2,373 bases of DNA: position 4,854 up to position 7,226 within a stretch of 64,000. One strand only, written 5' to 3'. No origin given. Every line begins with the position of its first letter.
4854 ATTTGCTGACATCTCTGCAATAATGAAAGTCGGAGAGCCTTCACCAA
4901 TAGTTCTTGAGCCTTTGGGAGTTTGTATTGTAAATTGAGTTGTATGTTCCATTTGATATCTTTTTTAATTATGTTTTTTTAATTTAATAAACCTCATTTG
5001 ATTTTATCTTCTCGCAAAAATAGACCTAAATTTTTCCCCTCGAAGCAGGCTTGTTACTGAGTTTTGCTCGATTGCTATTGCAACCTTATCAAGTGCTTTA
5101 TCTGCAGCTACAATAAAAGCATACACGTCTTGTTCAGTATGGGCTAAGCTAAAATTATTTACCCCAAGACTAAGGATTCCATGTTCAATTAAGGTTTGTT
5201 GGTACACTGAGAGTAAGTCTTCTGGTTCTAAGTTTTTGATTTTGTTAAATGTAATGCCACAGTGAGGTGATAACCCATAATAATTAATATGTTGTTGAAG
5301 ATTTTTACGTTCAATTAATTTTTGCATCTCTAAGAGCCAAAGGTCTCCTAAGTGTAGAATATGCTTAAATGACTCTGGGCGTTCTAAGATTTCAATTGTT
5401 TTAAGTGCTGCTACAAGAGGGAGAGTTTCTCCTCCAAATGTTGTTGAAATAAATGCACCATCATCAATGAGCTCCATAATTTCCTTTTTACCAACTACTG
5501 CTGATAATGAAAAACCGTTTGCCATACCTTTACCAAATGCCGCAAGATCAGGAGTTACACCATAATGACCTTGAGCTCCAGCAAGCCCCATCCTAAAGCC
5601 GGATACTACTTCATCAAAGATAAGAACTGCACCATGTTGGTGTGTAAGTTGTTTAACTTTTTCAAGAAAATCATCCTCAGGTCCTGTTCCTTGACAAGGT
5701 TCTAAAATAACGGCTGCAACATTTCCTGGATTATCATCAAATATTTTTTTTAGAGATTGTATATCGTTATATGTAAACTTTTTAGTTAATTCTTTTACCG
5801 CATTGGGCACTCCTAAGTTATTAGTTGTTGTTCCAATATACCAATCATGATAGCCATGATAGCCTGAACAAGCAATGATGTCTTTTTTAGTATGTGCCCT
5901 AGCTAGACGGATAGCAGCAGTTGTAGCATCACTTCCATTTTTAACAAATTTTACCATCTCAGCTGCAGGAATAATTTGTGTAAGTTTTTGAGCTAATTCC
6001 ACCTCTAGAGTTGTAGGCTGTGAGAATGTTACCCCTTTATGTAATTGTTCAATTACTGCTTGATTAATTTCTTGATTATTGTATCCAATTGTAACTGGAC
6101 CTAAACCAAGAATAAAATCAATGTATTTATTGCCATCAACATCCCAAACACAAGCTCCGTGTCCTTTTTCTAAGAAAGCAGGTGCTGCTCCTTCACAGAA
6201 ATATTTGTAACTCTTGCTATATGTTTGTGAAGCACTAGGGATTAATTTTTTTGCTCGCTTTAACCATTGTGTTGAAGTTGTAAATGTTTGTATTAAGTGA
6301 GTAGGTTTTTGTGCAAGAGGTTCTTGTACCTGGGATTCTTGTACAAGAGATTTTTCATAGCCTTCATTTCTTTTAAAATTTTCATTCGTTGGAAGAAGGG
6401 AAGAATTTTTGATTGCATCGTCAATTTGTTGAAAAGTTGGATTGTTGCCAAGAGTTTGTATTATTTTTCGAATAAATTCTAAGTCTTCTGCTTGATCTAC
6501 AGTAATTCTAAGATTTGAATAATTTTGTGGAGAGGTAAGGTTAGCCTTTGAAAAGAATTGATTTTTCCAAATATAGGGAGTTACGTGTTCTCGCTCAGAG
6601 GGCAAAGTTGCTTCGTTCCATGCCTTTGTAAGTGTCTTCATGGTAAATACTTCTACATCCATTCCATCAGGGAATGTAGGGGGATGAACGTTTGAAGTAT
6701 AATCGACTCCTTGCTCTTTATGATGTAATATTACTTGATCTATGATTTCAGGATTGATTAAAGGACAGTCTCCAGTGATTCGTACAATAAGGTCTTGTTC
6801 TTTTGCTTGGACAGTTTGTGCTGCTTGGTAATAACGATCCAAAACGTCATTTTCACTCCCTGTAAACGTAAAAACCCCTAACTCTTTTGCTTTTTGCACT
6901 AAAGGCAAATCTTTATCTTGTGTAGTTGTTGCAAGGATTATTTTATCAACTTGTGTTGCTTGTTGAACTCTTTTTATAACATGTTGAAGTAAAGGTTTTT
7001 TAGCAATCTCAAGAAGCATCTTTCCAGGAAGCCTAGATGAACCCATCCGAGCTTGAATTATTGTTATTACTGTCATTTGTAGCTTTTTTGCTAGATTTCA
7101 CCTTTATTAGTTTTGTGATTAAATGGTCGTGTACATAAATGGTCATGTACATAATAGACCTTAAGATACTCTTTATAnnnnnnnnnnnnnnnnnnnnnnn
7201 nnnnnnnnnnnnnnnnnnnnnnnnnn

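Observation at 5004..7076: Cytidylyltransferase fused to a HemL-like class III aminotransferase inside the nonulosonic acid cluster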

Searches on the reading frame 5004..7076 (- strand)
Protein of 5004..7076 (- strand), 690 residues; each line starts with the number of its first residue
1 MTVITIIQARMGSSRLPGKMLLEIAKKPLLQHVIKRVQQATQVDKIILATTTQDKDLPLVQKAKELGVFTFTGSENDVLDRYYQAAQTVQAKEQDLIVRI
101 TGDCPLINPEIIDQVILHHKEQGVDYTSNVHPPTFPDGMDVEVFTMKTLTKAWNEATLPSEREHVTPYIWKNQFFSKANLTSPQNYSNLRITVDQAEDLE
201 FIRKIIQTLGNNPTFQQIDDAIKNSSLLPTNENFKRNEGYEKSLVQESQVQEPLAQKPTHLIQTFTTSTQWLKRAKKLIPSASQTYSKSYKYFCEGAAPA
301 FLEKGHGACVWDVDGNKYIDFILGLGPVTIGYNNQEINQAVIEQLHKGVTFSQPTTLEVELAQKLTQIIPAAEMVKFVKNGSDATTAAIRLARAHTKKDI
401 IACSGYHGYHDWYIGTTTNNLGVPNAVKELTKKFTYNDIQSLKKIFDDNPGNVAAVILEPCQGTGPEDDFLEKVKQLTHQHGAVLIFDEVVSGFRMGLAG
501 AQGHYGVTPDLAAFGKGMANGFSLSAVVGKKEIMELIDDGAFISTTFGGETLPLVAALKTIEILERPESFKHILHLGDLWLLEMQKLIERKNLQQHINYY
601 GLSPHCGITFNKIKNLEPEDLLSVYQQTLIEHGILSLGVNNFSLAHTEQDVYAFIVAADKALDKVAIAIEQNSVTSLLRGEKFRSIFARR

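Call 5: search_protein_families(library=pfam, proteins=[window:5004-7076:-], max_evalue=0.001)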
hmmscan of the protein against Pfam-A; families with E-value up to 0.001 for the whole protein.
window:5004-7076:- (690 aa): 4 families
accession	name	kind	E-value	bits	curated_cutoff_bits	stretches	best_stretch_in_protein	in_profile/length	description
PF00202.27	Aminotran_3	-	1e-58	199.4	30.5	1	299-634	10-369/403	Aminotransferase class-III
PF02348.25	CTP_transf_3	-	1e-34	120.7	22.6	1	4-177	1-170/217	Cytidylyltransferase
PF12804.13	NTP_transf_3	-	9.2e-09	36.1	27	1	10-127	11-119/160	MobA-like NTP transferase domain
PF00155.27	Aminotran_1_2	-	0.00014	21.6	19.7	1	338-505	23-203/361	Aminotransferase class I and II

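Call 6: search_protein_families(library=ncbifam, proteins=[window:5004-7076:-], max_evalue=0.001)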
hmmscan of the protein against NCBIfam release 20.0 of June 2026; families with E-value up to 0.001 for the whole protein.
window:5004-7076:- (690 aa): 87 families (the best 25 are shown)
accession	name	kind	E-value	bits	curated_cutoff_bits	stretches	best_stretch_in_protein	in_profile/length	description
NF004856.0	PRK06209.1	equivalog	3e-117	391.9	486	1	263-689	6-439/450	glutamate-1-semialdehyde 2,1-aminomutase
NF000818.0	PRK00062.1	subfamily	5.5e-82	275.7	398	1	265-664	3-426/429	glutamate-1-semialdehyde 2,1-aminomutase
TIGR00713.1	hemL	equivalog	4.4e-78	262.8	527.3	1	271-663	5-421/423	glutamate-1-semialdehyde 2,1-aminomutase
NF041362.1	GntE_guanitoxin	equivalog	3.6e-76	256.4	525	1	263-597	3-358/426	guanitoxin biosynthesis PLP-dependent transaminase GntE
NF009055.0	PRK12389.1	equivalog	1.3e-70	238.1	637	1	265-665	3-428/431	glutamate-1-semialdehyde 2,1-aminomutase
NF004426.0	PRK05769.1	equivalog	7.5e-54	183.2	552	2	445-639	212-408/441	acetyl ornithine aminotransferase family protein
TIGR00707.1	argD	subfamily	6.7e-53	179.8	410.05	1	299-606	10-327/381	acetylornithine/succinylornithine family transaminase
NF005993.0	PRK08117.1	subfamily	1.7e-48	165.3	574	2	430-637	183-394/433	aspartate aminotransferase family protein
NF002797.0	PRK02936.1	equivalog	5.8e-45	153.7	496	1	302-603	15-322/385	acetylornithine transaminase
NF002874.0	PRK03244.1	equivalog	1.1e-44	152.8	457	1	296-580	23-315/399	acetylornithine transaminase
NF006368.0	PRK08593.1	equivalog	2.8e-44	151.5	570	2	431-644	186-405/448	aspartate aminotransferase family protein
NF006228.0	PRK08360.1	equivalog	1.9e-41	142.1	608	2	435-603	185-359/443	aspartate aminotransferase family protein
TIGR00700.1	GABAtrnsam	equivalog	4.6e-41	140.8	506.65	2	434-620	176-367/420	4-aminobutyrate--2-oxoglutarate transaminase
NF003468.0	PRK05093.1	subfamily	7.6e-40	136.8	522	1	303-603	28-340/405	acetylornithine/succinyldiaminopimelate transaminase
NF049976.1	AmadipTransam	equivalog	1.6e-39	136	650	2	428-635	167-377/416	2-aminoadipate transaminase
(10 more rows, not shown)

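Call 10: find_homologous_proteins(query=window:5007-7076:-, max_evalue=1e-10)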
Query window:5007-7076:- (690 aa): 7880 proteins with E <= 1e-10 among 8000 candidates; the best 120 are listed.
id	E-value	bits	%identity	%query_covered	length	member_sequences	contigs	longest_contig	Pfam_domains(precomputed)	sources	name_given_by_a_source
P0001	0.0e+0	1567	100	100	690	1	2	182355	PF00202.28,PF12804.14,PF02348.26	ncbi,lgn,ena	-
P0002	4.5e-268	909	60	100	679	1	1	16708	PF00202.28,PF12804.14,PF02348.26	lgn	-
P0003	7.2e-265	899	59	100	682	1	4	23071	PF00202.28,PF02348.26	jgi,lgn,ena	-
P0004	1.2e-264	898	59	100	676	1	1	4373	PF00202.28,PF02348.26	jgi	-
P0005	3.2e-264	897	59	100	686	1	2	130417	PF00202.28,PF12804.14,PF02348.26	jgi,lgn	jgi:glutamate-1-semialdehyde 2,1-aminomutase/spore coat polysaccharide biosynthesis protein SpsF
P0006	3.9e-260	883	58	100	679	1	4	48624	PF00202.28,PF12804.14,PF02348.26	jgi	jgi:glutamate-1-semialdehyde aminotransferase/spore coat polysaccharide biosynthesis protein SpsF (c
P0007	1.5e-256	871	58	100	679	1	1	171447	PF00202.28,PF12804.14,PF02348.26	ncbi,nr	ncbi:aminotransferase class III-fold pyridoxal phosphate-dependent enzyme [Candidatus Woesearchaeota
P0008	1.3e-255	868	57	100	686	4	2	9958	PF00202.28,PF12804.14,PF02348.26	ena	-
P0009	6.7e-255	866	57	99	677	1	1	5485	PF00202.28,PF02348.26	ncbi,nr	ncbi:aminotransferase class III-fold pyridoxal phosphate-dependent enzyme [Candidatus Woesearchaeota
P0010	5.1e-253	860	57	100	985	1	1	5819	PF00248.28,PF00202.28,PF12804.14,PF02348.26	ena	-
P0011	2.2e-246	838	56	100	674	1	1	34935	PF00202.28,PF12804.14,PF02348.26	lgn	-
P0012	9.5e-243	826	55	100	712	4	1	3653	PF00202.28,PF12804.14,PF02348.26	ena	-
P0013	1.3e-242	825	55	100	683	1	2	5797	PF00202.28,PF02348.26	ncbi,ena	-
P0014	2.9e-242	824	54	100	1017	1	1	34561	PF00248.28,PF00202.28,PF02348.26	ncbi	-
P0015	6.6e-237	806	54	100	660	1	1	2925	PF00202.28,PF12804.14,PF02348.26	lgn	-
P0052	3.4e-191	655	46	100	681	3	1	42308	PF00202.28,PF12804.14,PF02348.26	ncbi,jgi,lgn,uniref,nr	ncbi:spore coat polysaccharide biosynthesis protein SpsF [Desulfatibacillum alkenivorans DSM 16219]|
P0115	6.2e-181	621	64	62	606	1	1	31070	PF13420.14,PF00202.28,PF13302.14,PF00583.32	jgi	jgi:glutamate-1-semialdehyde aminotransferase/RimJ/RimL family protein N-acetyltransferase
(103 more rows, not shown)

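Call 20: find_encoding_contigs(protein=P0001, flank=10000, max_places=3)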
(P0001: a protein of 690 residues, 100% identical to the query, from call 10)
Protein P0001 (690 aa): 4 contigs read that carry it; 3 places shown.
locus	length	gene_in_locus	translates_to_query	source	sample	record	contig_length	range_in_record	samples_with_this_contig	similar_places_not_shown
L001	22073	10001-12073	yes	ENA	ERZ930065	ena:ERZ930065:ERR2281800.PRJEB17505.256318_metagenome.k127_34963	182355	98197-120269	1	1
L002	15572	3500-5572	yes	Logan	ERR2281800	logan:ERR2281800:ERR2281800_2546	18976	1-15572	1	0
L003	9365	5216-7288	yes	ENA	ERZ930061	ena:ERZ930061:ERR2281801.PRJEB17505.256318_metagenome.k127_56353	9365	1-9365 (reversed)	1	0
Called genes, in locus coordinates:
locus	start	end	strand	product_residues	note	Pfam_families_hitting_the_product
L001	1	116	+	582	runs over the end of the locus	-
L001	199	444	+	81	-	-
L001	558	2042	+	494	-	PF01554:MatE (faint), PF01943:Polysacc_synt, PF13440:Polysacc_synt_3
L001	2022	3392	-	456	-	-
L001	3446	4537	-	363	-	PF13439:Glyco_transf_4 (faint), PF00534:Glycos_transf_1, PF13692:Glyco_trans_1_4, PF13524:Glyco_trans_1_2 (weak)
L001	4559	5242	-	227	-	PF01066:CDP-OH_P_transf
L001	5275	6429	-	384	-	PF13439:Glyco_transf_4, PF13579:Glyco_trans_4_4, PF28059:SpxO (faint), PF00534:Glycos_transf_1, PF13692:Glyco_trans_1_4, PF13524:Glyco_trans_1_2 (weak)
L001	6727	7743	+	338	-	PF00106:adh_short, PF01073:3Beta_HSD, PF01370:Epimerase, PF02719:Polysacc_synt_2, PF04321:RmlD_sub_bind, PF05368:NmrA, PF16363:GDP_Man_Dehyd, PF07993:NAD_binding_4, +1 more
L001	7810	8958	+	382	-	PF00155:Aminotran_1_2, PF01041:DegT_DnrJ_EryC1, PF01053:Cys_Met_Meta_PP, PF00266:Aminotran_5, PF01212:Beta_elim_lyase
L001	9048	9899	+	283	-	PF00248:Aldo_ket_red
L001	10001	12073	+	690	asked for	PF02348:CTP_transf_3, PF12804:NTP_transf_3, PF00202:Aminotran_3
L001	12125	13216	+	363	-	PF03102:NeuB, PF08666:SAF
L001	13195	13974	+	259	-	PF10111:Glyco_tranf_2_2, PF00535:Glycos_transf_2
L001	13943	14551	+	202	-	PF13302:Acetyltransf_3, PF00583:Acetyltransf_1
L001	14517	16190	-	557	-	PF02350:Epimerase_2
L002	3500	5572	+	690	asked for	PF02348:CTP_transf_3, PF12804:NTP_transf_3, PF00202:Aminotran_3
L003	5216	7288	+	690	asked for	PF02348:CTP_transf_3, PF12804:NTP_transf_3, PF00202:Aminotran_3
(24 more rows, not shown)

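Call 21: find_encoding_contigs(protein=P0014, flank=10000, max_places=2)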
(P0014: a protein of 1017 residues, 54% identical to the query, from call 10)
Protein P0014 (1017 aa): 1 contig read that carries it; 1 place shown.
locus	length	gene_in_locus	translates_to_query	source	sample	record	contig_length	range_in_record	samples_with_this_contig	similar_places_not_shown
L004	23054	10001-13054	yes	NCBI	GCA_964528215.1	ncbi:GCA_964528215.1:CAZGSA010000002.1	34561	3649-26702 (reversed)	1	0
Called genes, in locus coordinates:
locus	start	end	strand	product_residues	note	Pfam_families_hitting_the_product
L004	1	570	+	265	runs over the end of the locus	PF07942:CARME (weak), PF03848:TehB (weak), PF13489:Methyltransf_23, PF01209:Ubie_methyltran, PF08241:Methyltransf_11, PF08242:Methyltransf_12, PF13649:Methyltransf_25, PF13847:Methyltransf_31, +1 more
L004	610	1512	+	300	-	PF01522:Polysacc_deac_1 (weak)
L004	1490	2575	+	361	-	PF01041:DegT_DnrJ_EryC1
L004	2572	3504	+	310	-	PF02388:FemAB (weak), PF13480:Acetyltransf_6, PF02388:FemAB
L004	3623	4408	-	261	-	PF03269:DUF268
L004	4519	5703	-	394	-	PF18025:FucT_N (weak), PF00852:Glyco_transf_10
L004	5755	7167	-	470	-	PF01554:MatE (faint), PF01943:Polysacc_synt, PF13440:Polysacc_synt_3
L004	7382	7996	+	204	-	PF02698:DUF218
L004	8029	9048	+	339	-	PF13489:Methyltransf_23 (weak), PF08241:Methyltransf_11 (weak), PF08242:Methyltransf_12 (faint), PF13649:Methyltransf_25 (faint), PF13847:Methyltransf_31 (faint)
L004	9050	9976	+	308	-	-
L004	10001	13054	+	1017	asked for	PF00248:Aldo_ket_red, PF02348:CTP_transf_3, PF00202:Aminotran_3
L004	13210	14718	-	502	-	PF03102:NeuB, PF13302:Acetyltransf_3, PF13420:Acetyltransf_4, PF00583:Acetyltransf_1, PF13673:Acetyltransf_10 (faint)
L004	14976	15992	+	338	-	PF00106:adh_short, PF01073:3Beta_HSD, PF01370:Epimerase, PF02719:Polysacc_synt_2, PF04321:RmlD_sub_bind, PF05368:NmrA, PF16363:GDP_Man_Dehyd, PF07993:NAD_binding_4, +2 more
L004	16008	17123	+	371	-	PF00155:Aminotran_1_2, PF01041:DegT_DnrJ_EryC1, PF00266:Aminotran_5 (weak), PF01212:Beta_elim_lyase, PF01053:Cys_Met_Meta_PP (weak)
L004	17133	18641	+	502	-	-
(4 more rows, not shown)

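Call 23: find_encoding_contigs(protein=P0052, flank=10000, max_places=1)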
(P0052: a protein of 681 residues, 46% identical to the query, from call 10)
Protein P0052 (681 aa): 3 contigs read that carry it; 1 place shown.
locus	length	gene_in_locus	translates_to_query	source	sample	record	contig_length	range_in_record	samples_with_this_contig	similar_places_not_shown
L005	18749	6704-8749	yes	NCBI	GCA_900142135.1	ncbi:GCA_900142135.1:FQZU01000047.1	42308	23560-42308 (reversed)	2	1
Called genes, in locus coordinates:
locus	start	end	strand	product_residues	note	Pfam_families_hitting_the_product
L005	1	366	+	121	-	?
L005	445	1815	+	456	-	-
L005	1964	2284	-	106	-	PF04316:FlgM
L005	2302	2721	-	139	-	-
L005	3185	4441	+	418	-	PF00376:MerR, PF13411:MerR_1, PF01073:3Beta_HSD, PF01370:Epimerase, PF02719:Polysacc_synt_2, PF04321:RmlD_sub_bind, PF05368:NmrA, PF13460:NAD_binding_10, +3 more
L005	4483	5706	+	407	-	PF01041:DegT_DnrJ_EryC1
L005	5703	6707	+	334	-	PF01408:GFO_IDH_MocA, PF03435:Sacchrp_dh_NADP (faint), PF22725:GFO_IDH_MocA_C3, PF02894:GFO_IDH_MocA_C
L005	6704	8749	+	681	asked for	PF02348:CTP_transf_3, PF12804:NTP_transf_3, PF00202:Aminotran_3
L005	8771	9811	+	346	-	PF04101:Glyco_tran_28_C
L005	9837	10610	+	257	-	PF00551:Formyl_trans_N, PF18216:N_formyltrans_C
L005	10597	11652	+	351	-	PF03102:NeuB, PF08666:SAF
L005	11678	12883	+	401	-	-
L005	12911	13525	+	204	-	PF00117:GATase, PF07685:GATase_3 (faint), PF01174:SNO (faint)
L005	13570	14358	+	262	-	PF00977:His_biosynth, PF03060:NMO (faint)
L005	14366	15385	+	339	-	PF02911:Formyl_trans_C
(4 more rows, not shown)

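Call 24: find_encoding_contigs(protein=P0115, flank=10000, max_places=1)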
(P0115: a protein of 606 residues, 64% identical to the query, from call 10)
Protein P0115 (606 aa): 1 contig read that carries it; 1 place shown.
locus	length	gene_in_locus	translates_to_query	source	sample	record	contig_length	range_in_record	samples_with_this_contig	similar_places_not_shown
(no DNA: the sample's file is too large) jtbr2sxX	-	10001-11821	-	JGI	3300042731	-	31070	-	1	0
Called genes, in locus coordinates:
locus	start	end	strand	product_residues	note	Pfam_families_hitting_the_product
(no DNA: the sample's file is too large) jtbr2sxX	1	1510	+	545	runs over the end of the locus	-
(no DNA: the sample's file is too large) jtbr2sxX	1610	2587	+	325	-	PF01073:3Beta_HSD, PF01370:Epimerase, PF02719:Polysacc_synt_2, PF04321:RmlD_sub_bind, PF07993:NAD_binding_4 (faint), PF16363:GDP_Man_Dehyd, PF13460:NAD_binding_10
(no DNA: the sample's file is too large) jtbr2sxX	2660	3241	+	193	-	PF13578:Methyltransf_24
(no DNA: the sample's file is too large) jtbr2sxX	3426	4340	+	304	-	PF00701:DHDPS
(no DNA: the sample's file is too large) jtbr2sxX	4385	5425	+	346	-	PF03102:NeuB, PF08666:SAF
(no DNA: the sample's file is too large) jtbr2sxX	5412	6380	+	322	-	PF01636:APH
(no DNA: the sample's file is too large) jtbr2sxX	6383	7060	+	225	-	PF01507:PAPS_reduct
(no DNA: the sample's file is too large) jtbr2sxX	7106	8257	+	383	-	PF01041:DegT_DnrJ_EryC1, PF00155:Aminotran_1_2 (weak), PF01053:Cys_Met_Meta_PP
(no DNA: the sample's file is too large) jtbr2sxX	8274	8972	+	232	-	PF02348:CTP_transf_3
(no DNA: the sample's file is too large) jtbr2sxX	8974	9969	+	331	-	PF01408:GFO_IDH_MocA, PF02894:GFO_IDH_MocA_C, PF22725:GFO_IDH_MocA_C3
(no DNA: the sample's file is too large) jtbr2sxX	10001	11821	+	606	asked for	PF13302:Acetyltransf_3, PF13420:Acetyltransf_4, PF00583:Acetyltransf_1, PF00202:Aminotran_3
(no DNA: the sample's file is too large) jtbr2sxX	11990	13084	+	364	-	PF02684:LpxB (weak)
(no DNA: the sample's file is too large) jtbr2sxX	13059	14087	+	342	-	PF01370:Epimerase, PF02719:Polysacc_synt_2, PF04321:RmlD_sub_bind, PF01073:3Beta_HSD, PF07993:NAD_binding_4 (faint), PF16363:GDP_Man_Dehyd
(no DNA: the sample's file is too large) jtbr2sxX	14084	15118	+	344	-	PF03102:NeuB, PF08666:SAF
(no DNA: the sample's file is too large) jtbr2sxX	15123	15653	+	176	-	PF13302:Acetyltransf_3, PF13420:Acetyltransf_4, PF13523:Acetyltransf_8, PF00583:Acetyltransf_1, PF13508:Acetyltransf_7 (weak)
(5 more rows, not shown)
